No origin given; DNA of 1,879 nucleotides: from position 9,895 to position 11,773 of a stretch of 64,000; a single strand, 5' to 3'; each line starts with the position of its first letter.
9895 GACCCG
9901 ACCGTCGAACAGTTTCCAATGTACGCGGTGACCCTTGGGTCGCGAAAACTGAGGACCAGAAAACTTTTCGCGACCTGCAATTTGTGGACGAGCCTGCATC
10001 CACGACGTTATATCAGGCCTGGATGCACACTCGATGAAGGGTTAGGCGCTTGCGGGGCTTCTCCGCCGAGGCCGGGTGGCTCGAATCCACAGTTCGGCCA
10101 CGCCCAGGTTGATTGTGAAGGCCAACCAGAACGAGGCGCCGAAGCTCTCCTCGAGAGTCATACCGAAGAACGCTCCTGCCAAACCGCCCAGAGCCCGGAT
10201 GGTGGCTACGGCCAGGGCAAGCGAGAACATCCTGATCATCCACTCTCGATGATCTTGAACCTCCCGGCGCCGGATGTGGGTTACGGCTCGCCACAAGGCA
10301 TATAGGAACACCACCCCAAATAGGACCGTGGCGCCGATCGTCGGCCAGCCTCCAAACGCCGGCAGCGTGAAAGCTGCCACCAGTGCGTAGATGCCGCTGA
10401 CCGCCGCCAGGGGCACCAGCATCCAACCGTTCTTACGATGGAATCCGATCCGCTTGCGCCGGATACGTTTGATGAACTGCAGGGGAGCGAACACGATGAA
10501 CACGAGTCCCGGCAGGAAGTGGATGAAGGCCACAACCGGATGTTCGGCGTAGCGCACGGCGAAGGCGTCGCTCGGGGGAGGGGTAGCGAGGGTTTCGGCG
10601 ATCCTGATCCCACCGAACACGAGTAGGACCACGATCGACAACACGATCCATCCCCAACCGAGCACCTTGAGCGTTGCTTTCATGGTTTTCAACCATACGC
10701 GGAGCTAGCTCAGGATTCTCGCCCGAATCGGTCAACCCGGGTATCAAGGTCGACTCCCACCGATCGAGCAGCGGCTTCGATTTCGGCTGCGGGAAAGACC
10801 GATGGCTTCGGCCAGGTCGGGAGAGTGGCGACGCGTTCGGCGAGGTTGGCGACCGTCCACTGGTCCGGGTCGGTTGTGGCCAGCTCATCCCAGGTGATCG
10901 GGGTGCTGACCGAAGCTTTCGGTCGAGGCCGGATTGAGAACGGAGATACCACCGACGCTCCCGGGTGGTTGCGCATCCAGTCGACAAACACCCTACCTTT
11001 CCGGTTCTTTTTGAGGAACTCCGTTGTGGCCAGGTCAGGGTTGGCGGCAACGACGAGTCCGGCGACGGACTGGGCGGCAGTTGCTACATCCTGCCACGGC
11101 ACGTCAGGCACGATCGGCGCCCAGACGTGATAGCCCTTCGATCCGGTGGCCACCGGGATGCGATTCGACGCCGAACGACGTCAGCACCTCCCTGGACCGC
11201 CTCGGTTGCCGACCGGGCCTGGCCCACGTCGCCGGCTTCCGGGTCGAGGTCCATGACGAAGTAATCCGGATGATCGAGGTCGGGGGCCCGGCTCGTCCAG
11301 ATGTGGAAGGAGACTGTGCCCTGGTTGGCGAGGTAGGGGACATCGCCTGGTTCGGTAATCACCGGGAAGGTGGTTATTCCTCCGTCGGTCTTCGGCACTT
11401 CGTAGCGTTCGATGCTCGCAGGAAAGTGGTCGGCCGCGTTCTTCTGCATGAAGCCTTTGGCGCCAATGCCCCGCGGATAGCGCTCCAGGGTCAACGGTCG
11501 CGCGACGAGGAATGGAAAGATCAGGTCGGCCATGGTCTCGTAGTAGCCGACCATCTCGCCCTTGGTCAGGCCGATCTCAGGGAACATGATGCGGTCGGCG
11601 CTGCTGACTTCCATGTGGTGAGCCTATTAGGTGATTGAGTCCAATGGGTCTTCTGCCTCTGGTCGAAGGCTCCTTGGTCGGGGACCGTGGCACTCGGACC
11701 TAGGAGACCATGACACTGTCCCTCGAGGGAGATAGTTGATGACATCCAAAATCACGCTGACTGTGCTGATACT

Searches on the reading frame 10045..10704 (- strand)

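Call 94: search_protein_families(library=pfam, proteins=[window:10045-10704:-], max_evalue=0.00001)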
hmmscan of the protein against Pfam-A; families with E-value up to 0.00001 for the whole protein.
window:10045-10704:- (220 aa): 1 family
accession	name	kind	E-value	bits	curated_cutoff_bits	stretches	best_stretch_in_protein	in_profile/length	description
PF10067.14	DUF2306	-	6.4e-23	82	31.6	1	60-207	2-147/147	Predicted membrane protein (DUF2306)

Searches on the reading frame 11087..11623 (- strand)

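Call 94: search_protein_families(library=pfam, proteins=[window:11087-11623:-], max_evalue=0.00001)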
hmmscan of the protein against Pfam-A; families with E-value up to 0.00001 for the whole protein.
window:11087-11623:- (179 aa): 1 family
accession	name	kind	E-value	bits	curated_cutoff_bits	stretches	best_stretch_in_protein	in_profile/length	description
PF21686.3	LigD_Prim-Pol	-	2.6e-31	109.6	27.4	1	20-143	1-125/254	LigD, primase-polymerase domain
